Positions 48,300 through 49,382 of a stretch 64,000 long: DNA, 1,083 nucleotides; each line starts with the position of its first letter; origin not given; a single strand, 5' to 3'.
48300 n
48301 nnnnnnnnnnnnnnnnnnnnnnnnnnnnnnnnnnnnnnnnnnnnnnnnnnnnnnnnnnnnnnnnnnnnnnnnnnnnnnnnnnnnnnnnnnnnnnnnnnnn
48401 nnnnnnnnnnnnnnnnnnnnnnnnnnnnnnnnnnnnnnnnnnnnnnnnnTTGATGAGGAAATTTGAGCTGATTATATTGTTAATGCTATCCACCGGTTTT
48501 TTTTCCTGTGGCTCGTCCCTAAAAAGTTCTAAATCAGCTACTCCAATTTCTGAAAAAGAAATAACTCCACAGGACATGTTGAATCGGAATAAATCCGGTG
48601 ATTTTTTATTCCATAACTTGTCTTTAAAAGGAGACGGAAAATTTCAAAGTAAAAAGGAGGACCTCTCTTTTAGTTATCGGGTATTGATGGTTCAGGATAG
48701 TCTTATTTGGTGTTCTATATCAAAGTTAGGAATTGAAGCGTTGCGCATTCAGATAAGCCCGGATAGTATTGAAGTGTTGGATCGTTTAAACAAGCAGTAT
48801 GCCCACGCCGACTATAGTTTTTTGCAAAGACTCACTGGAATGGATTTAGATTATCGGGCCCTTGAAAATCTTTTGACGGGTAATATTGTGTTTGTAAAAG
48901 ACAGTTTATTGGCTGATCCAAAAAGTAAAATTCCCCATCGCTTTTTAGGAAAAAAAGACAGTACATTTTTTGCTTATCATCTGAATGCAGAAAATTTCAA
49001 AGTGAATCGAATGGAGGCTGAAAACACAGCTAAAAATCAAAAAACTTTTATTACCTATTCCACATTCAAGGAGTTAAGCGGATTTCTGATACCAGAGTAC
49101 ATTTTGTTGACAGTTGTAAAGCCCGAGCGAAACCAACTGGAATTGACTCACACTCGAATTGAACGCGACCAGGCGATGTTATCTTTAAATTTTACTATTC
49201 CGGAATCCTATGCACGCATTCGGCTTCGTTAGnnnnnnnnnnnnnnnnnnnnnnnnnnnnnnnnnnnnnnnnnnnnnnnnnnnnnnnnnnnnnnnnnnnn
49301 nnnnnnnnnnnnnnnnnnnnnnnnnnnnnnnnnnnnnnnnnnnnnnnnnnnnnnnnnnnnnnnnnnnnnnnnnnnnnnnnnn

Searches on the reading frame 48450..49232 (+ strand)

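Call 98: search_protein_families(library=pfam, proteins=[window:48450-49232:+], max_evalue=0.001)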
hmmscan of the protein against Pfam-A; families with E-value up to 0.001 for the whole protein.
window:48450-49232:+ (260 aa): 2 families
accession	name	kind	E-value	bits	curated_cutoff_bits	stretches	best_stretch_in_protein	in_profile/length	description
PF14125.13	DUF4292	-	1.8e-36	126.2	23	1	54-257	4-209/209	Domain of unknown function (DUF4292)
PF03550.21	LolB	-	0.00077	20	23.7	0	66-148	12-95/151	Outer membrane lipoprotein LolB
